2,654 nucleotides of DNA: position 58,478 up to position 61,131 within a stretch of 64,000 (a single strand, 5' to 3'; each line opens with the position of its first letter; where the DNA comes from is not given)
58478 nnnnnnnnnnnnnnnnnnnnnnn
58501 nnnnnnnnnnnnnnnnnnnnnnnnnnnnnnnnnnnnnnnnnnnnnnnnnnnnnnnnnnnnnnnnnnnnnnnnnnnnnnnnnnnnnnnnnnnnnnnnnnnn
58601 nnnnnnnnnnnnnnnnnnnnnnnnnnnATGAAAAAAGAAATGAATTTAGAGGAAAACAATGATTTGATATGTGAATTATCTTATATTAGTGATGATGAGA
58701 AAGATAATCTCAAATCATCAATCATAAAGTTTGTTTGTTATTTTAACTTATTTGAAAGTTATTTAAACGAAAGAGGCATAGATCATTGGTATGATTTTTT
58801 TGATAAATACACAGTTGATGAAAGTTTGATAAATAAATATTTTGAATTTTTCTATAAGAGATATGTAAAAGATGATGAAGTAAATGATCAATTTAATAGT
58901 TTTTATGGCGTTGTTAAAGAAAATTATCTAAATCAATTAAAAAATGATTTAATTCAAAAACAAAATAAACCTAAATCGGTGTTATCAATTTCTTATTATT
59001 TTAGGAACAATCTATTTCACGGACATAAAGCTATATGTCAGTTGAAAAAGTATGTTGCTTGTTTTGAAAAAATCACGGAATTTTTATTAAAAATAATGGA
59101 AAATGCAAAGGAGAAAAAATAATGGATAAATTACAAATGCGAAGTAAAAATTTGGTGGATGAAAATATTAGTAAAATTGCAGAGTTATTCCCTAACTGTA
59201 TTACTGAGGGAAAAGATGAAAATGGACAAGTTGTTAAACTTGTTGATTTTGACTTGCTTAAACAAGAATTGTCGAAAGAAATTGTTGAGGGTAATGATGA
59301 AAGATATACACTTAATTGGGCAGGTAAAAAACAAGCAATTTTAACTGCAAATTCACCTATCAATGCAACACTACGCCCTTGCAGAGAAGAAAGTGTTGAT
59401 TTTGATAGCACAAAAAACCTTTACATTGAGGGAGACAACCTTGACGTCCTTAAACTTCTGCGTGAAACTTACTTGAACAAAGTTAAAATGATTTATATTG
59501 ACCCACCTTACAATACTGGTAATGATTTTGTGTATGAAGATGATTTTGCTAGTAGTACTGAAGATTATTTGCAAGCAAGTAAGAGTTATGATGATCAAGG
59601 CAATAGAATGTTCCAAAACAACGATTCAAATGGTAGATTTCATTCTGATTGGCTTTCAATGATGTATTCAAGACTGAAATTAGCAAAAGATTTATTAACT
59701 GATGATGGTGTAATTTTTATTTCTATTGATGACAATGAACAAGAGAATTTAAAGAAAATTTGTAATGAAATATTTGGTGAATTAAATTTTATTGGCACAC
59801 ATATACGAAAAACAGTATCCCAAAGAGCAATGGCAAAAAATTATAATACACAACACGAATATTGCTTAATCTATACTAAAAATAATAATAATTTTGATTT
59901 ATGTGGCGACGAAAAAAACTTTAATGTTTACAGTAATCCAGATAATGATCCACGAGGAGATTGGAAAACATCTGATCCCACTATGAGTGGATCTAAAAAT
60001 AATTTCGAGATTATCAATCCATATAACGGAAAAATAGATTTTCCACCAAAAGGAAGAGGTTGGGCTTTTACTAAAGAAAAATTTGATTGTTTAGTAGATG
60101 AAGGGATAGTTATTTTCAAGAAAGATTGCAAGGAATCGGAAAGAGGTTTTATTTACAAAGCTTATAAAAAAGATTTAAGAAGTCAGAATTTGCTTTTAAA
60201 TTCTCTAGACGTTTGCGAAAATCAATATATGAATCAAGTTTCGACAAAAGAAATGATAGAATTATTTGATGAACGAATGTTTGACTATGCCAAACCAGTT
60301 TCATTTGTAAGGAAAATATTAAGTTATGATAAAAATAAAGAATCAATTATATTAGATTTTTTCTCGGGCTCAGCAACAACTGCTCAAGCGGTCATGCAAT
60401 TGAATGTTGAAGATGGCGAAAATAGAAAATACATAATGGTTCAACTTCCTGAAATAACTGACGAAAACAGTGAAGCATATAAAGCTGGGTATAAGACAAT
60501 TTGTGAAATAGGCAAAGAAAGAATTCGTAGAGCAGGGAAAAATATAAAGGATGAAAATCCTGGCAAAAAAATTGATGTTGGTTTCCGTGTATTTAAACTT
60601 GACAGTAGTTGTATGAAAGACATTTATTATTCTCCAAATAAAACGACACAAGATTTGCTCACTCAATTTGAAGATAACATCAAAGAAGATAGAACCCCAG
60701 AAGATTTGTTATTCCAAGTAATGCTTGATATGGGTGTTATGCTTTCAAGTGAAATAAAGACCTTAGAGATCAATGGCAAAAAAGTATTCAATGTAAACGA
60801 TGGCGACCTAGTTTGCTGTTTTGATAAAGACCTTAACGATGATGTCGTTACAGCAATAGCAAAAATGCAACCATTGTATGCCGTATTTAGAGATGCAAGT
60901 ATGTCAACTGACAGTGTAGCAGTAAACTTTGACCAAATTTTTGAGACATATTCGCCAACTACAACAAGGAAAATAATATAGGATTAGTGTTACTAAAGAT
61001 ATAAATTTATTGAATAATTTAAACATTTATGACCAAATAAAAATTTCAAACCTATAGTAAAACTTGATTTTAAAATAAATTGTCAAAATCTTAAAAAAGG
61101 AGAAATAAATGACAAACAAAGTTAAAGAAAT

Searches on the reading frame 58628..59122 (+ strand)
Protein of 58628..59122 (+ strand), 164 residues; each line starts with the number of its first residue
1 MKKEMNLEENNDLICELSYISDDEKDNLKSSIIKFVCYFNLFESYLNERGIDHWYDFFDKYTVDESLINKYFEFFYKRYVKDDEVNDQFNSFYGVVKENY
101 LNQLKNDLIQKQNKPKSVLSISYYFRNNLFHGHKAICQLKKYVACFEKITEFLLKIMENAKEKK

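Call 5: search_protein_families(library=pfam, proteins=[window:58628-59122:+], max_evalue=0.1)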
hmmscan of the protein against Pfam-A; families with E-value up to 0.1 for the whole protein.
window:58628-59122:+ (164 aa): 0 families

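Call 6: search_protein_families(library=padloc, proteins=[window:58628-59122:+], max_evalue=0.01)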
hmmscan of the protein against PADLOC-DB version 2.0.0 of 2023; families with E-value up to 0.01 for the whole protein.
window:58628-59122:+ (164 aa): 0 families

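Call 7: search_protein_families(library=ncbifam, proteins=[window:58628-59122:+], max_evalue=0.01)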
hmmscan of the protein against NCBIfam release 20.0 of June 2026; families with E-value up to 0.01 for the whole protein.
window:58628-59122:+ (164 aa): 0 families

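Call 40: find_homologous_proteins(query=window:58628-59119:+, max_evalue=0.01)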
Query window:58628-59119:+ (164 aa): 14 proteins with E <= 0.01 among 51 candidates.
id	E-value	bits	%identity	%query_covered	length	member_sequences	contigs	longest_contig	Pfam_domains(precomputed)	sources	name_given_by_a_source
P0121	4.0e-99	347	100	98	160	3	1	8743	-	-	-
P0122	6.2e-66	240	72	100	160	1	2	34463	-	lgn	-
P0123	1.1e-62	229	68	100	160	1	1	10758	-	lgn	-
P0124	1.2e-62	229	69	99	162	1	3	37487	-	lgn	-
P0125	1.9e-58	215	65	100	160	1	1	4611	-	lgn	-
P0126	2.3e-58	215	66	100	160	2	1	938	-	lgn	-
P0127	1.8e-57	212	68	88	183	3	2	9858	-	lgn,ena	-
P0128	4.8e-56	207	69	88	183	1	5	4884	-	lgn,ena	-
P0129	7.7e-46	174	59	84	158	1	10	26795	-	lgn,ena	-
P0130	2.4e-45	173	54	96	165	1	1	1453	-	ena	-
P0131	5.3e-41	159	52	99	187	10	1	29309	-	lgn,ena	-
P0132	5.8e-40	155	50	97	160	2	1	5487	-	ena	-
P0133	8.7e-38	148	49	98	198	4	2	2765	-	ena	-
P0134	3.5e-37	146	53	82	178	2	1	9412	-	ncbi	-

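Call 42: find_encoding_contigs(protein=P0124, flank=8000, max_places=3)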
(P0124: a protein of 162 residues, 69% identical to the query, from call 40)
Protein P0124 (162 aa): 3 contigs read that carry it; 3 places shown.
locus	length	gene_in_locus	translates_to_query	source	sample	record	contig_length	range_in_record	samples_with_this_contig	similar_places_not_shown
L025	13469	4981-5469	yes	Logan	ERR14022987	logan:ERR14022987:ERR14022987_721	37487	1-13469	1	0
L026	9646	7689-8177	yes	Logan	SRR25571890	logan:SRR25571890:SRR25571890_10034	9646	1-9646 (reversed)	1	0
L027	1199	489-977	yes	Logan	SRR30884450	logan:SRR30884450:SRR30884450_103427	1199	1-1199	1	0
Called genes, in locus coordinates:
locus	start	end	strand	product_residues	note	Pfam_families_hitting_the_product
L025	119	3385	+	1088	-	PF00270:DEAD (faint), PF00176:SNF2-rel_dom, PF04851:ResIII (weak), PF00271:Helicase_C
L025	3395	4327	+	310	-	PF14335:DUF4391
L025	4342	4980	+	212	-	PF14335:DUF4391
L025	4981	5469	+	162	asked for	-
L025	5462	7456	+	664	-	PF01555:N6_N4_Mtase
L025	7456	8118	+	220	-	-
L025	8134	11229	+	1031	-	PF04851:ResIII, PF00270:DEAD, PF19778:RE_endonuc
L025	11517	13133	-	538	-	PF00239:Resolvase, PF07508:Recombinase, PF13408:Zn_ribbon_recom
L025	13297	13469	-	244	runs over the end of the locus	-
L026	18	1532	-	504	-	-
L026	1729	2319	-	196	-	PF00239:Resolvase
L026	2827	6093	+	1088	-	PF00270:DEAD (faint), PF00176:SNF2-rel_dom, PF04851:ResIII (weak), PF00271:Helicase_C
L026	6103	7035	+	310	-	PF14335:DUF4391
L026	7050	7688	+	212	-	PF14335:DUF4391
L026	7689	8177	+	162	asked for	-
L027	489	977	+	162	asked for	-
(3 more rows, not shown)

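Call 43: find_encoding_contigs(protein=P0131, flank=8000, max_places=3)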
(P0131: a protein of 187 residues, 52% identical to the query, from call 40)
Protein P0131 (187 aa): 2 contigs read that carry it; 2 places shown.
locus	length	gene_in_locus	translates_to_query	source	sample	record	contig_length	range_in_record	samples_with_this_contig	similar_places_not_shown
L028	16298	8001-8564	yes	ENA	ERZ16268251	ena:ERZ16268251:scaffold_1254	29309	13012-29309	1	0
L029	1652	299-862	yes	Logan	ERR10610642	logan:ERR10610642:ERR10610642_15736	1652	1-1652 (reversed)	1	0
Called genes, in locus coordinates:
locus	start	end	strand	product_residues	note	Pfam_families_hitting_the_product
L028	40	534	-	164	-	-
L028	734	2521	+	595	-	PF02368:Big_2, PF13306:LRR_5, PF13855:LRR_8 (faint), PF12799:LRR_4 (faint), PF13306:LRR_5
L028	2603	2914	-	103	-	PF13560:HTH_31 (weak), PF01381:HTH_3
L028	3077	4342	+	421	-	-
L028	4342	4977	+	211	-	PF01551:Peptidase_M23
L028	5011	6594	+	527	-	-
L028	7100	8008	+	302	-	PF13310:Virulence_RhuM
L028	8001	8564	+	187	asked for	-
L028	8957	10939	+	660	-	PF00884:Sulfatase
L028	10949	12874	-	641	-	PF00122:E1-E2_ATPase, PF08282:Hydrolase_3 (faint), PF00702:Hydrolase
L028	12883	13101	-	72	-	PF00403:HMA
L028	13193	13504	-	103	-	PF12840:HTH_20, PF01022:HTH_5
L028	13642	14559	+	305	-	-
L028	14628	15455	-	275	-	-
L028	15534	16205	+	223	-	PF00578:AhpC-TSA, PF08534:Redoxin, PF10417:1-cysPrx_C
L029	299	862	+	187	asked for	-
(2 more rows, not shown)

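Call 45: find_encoding_contigs(protein=P0129, flank=8000, max_places=3)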
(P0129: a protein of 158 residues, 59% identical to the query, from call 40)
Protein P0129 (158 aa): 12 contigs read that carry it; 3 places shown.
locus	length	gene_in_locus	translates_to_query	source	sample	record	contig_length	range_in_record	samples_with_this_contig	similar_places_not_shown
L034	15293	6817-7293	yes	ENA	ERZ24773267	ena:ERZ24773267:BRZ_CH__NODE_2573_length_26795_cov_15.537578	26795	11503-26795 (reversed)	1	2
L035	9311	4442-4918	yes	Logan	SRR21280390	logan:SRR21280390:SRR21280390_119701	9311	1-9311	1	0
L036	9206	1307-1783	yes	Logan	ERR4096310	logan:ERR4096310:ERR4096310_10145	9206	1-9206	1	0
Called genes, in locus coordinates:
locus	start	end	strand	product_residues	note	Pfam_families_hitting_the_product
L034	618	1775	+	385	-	PF14022:DUF4238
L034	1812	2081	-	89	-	-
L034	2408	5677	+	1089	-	PF00176:SNF2-rel_dom, PF04851:ResIII (weak), PF00271:Helicase_C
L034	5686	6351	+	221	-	PF14335:DUF4391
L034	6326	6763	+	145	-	PF00583:Acetyltransf_1, PF13673:Acetyltransf_10 (weak), PF13508:Acetyltransf_7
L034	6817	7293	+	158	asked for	-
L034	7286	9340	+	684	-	PF01555:N6_N4_Mtase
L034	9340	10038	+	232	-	-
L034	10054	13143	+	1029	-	PF04851:ResIII, PF00270:DEAD (weak), PF19778:RE_endonuc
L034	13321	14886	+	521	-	-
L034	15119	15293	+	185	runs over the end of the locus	PF20385:DUF6680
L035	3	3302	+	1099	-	?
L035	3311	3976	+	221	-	PF14335:DUF4391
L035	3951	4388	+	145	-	PF00583:Acetyltransf_1, PF13673:Acetyltransf_10, PF13508:Acetyltransf_7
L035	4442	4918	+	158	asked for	-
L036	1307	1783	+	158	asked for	-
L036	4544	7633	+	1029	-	PF04851:ResIII, PF00270:DEAD (weak), PF19778:RE_endonuc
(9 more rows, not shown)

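Call 46: find_encoding_contigs(protein=P0134, flank=8000, max_places=2)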
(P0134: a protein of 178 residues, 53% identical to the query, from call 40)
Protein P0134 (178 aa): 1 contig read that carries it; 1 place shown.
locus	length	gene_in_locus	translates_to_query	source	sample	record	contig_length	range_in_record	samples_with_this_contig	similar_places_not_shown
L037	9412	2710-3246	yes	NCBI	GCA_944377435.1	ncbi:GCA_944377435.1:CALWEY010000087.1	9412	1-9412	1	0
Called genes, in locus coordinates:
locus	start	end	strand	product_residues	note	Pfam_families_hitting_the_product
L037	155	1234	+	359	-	PF01381:HTH_3 (weak)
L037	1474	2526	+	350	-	PF13588:HSDR_N_2 (faint)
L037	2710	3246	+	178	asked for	-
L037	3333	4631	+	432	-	PF00583:Acetyltransf_1, PF13673:Acetyltransf_10 (faint), PF13508:Acetyltransf_7, PF03747:ADP_ribosyl_GH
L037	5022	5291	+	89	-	-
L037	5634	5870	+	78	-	-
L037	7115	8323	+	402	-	-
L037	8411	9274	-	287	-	PF09397:FtsK_gamma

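Call 47: find_encoding_contigs(protein=P0122, flank=8000, max_places=2)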
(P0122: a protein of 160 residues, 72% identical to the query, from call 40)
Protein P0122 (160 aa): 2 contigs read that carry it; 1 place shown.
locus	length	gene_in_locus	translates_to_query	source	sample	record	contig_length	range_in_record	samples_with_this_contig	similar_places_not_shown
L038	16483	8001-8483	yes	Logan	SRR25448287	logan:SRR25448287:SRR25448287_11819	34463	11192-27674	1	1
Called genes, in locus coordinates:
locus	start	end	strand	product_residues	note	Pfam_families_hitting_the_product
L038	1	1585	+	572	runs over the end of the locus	PF03235:GmrSD_N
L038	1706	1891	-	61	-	PF13443:HTH_26 (weak)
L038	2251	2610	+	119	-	-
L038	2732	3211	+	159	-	-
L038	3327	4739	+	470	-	PF00176:SNF2-rel_dom, PF00270:DEAD (weak), PF04851:ResIII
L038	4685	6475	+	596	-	PF00271:Helicase_C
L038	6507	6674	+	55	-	-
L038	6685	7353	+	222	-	-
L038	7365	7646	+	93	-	-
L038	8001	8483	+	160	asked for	-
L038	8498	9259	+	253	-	PF01555:N6_N4_Mtase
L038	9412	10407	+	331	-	PF01555:N6_N4_Mtase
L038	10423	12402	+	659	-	PF13589:HATPase_c_3 (faint)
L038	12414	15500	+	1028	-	PF04851:ResIII, PF00270:DEAD (weak), PF19778:RE_endonuc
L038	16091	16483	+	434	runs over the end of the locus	PF02463:SMC_N (faint), PF13304:AAA_21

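Call 57: predict_structure(alignment_id=A3)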
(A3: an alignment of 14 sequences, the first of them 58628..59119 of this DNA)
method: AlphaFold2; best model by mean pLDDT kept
length: 164 residues; sequences in the alignment: 14
mean_pLDDT: 84.9   pTM: 0.81
mean pLDDT of the five models: 84.9, 84.2, 84.2, 84.2, 83.9
residues with pLDDT >= 90: 93; 70-90: 43; 50-70: 23; < 50: 5
segments of 3 or more residues with pLDDT < 50: 1-5
pLDDT, mean of each block of 10 residues (from residue 1): 50 69 70 92 94 90 94 97 89 78 94 94 86 70 94 96 89
secondary structure, 60 per line:
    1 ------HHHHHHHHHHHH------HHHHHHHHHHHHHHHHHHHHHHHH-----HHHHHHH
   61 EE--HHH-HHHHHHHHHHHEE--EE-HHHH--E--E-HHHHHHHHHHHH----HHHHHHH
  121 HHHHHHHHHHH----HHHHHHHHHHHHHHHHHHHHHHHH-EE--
elements in order: H7-18 H25-48 H54-60 H69-79 H87-90 H98-109 H114-131 H136-159

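Call 61: fold_search(model_id=the predicted structure, library=pdb)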
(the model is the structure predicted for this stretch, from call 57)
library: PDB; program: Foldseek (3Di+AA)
matches with E <= 10: 80; with E <= 0.001: 0
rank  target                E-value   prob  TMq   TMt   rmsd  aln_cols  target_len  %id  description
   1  9yru_A                1.8e+00  0.10  0.23  0.11  11.8       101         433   11  Crystal structure of Apo Cysteinyl-tRNA synthetase (CysRS) from Plasmodium falciparum (Orthrhombic P form) (released 2025-10-29)
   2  3f31_A                2.4e+00  0.05  0.19  0.22  17.2       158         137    9  Crystal Structure of the N-terminal region of AlphaII-spectrin Tetramerization Domain (released 2009-10-13)
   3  7sb2_A                2.4e+00  0.03  0.19  0.12  18.7       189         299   11  Structure of the periplasmic domain of GldM from Capnocytophaga canimorsus (released 2022-03-23)
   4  2rld_C                3.1e+00  0.06  0.21  0.27  14.8       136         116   11  CRYSTAL STRUCTURE OF A PROTEIN WITH UNKNOWN FUNCTION FROM S23 RIBOSOMAL PROTEIN FAMILY (BT_0352) FROM BACTEROIDES THET (released 2007-10-30)
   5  2hsb                  3.1e+00  0.04  0.18  0.23  15.1       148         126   14  Crystal structure of a hepn domain containing protein (af_0298) from archaeoglobus fulgidus at 1.95 A resolution (released 2006-08-15)
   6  9yru_B                3.6e+00  0.07  0.23  0.11  11.8       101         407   11  Crystal structure of Apo Cysteinyl-tRNA synthetase (CysRS) from Plasmodium falciparum (Orthrhombic P form) (released 2025-10-29)
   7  6xyn                  3.6e+00  0.02  0.16  0.16  16.4       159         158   11  Crystal structure of a proteolytic fragment of NarQ comprising sensor and TM domains (released 2020-03-04)
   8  7sc7_AA               3.8e+00  0.03  0.17  0.17  15.3       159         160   10  Synechocystis PCC 6803 Phycobilisome core from up-down rod conformation (released 2022-08-31)
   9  6ybw_z                4.0e+00  0.06  0.26  0.26  11.2       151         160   12  Structure of a human 48S translational initiation complex - 40S body (released 2020-09-16)
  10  3v53_C                4.0e+00  0.04  0.16  0.22   9.3        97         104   13  Crystal structure of human RBM25 (released 2012-12-12)
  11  9in9                  4.0e+00  0.03  0.21  0.16  15.4       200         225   12  Structure of the viral channelrhodopsin OLPVR1 at low pH obtained by soaking (released 2025-03-12)
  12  4q4j_A                4.0e+00  0.02  0.18  0.06  18.3       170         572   15  Structure of crosslinked TM287/288_S498C_S520C mutant (released 2014-07-16)
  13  6e6a_B                4.0e+00  0.02  0.17  0.17  18.9       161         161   10  Triclinic crystal form of IncA G144A point mutant (released 2019-07-10)
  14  1owa_MODEL_1_A        4.3e+00  0.02  0.16  0.17  16.4       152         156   10  Solution Structural Studies on Human Erythrocyte Alpha Spectrin N Terminal Tetramerization Domain (released 2004-03-30)
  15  8tn1_A                4.3e+00  0.02  0.16  0.17  16.2       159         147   11  De novo designed protein binds poly ADP ribose polymerase inhibitors (PARPi) - apo (released 2024-04-24)
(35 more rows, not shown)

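Call 98: search_protein_families(library=pfam, alignment_id=A3, max_evalue=10)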
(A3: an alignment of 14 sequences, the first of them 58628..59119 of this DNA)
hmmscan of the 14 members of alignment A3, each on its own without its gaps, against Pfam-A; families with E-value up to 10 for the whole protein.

A. member 1, window:58628-59119:+ (164 aa): 1 family
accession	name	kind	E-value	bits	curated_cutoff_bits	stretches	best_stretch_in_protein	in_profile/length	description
PF22534.1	RFC_C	-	0.12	13.5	27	1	103-144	48-89/93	Replication factor C subunit 3, C-terminal domain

B. families by the number of members that match (of 14 scanned): 12 families
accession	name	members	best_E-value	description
PF18738.6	HEPN_DZIP3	5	0.0039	DZIP3/ hRUL138-like HEPN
PF25001.1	Aegyptin_C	4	0.038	Aegyptin, C-terminal domain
PF09753.14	Use1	2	0.0051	Membrane fusion protein Use1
PF22746.1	SHOCT-like_DUF2089-C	2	0.17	SHOCT-like domain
PF19044.6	P-loop_TraG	1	0.0039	TraG P-loop domain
PF13102.12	Phage_int_SAM_5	1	0.0063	Phage integrase SAM-like domain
PF05952.17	ComX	1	0.04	Bacillus competence pheromone ComX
PF23737.1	HTH_71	1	0.081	HTH 3-helical bundle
PF17190.9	RecG_N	1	0.085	RecG N-terminal helical domain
PF11704.13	Folliculin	1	0.11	Vesicle coat protein involved in Golgi to plasma membrane transport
PF22534.1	RFC_C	1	0.12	Replication factor C subunit 3, C-terminal domain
PF17875.7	RPA43_OB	1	0.17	RPA43 OB domain in RNA Pol I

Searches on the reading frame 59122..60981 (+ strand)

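Call 5: search_protein_families(library=pfam, proteins=[window:59122-60981:+], max_evalue=0.1)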
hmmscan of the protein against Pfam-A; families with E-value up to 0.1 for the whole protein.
window:59122-60981:+ (619 aa): 3 families
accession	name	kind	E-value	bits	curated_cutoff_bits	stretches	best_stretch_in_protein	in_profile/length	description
PF01555.25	N6_N4_Mtase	-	7.2e-32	111.6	26.7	1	121-437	1-206/221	DNA methylase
PF01765.24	RRF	-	0.0041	17.4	29.7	1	426-478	67-119/164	Ribosome recycling factor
PF14845.11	Glycohydro_20b2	-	0.08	14.1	27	0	32-80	71-118/130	beta-acetyl hexosaminidase like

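Call 6: search_protein_families(library=padloc, proteins=[window:59122-60981:+], max_evalue=0.01)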
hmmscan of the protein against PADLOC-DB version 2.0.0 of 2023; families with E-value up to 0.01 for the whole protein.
window:59122-60981:+ (619 aa): 31 families (the best 25 are shown)
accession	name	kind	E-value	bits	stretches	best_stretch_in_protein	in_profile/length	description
PDLC03634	MTase_III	-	1.5e-232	771.9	1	1-615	2-618/621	Type III methyltransferase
PDLC03641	MTase_III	-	1.7e-114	381.7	1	16-498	19-502/657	Type III methyltransferase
PDLC03637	MTase_III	-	2.7e-113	377.4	1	5-495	40-506/513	Type III methyltransferase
PDLC03643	MTase_III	-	2.1e-79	265.8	1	181-465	1-301/465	Type III methyltransferase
PDLC03644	MTase_III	-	1e-78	263.4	1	63-448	3-387/542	Type III methyltransferase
PDLC03642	MTase_III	-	4.5e-60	201.8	2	168-443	130-398/528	Type III methyltransferase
PDLC03640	MTase_III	-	3.8e-57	192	2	98-254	43-199/654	Type III methyltransferase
PDLC03639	MTase_III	-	1.9e-53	179.7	2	86-292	70-258/639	Type III methyltransferase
PDLC03636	MTase_III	-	2.3e-46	156.7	3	171-284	90-207/575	Type III methyltransferase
PDLC03635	MTase_III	-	1.2e-40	137.9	3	159-262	252-357/708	Type III methyltransferase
PDLC03354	MTase_II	-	6e-36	122.3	1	58-428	21-362/425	Type II methyltransferase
PDLC03638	MTase_III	-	6e-35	118.8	2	174-444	428-667/816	Type III methyltransferase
PDLC03278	MTase_II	-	2e-34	117.7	3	173-255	42-123/390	Type II methyltransferase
PDLC03646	MTase_III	-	1.3e-33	113.9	3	292-523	679-898/1057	Type III methyltransferase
PDLC03300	MTase_II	-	7.7e-22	75.7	2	97-269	10-178/302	Type II methyltransferase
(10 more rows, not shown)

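Call 7: search_protein_families(library=ncbifam, proteins=[window:59122-60981:+], max_evalue=0.01)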
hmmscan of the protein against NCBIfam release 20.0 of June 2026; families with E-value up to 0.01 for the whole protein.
window:59122-60981:+ (619 aa): 2 families
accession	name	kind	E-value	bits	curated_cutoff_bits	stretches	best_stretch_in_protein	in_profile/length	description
NF008572.0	PRK11524.1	equivalog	2.4e-10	40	292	1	93-169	9-81/294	adenine-specific DNA-methyltransferase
NF050803.1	DnaMtaseCcrMCaul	equivalog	5.1e-05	22.3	830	0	383-428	182-227/350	adenine-specific DNA-methyltransferase CcrM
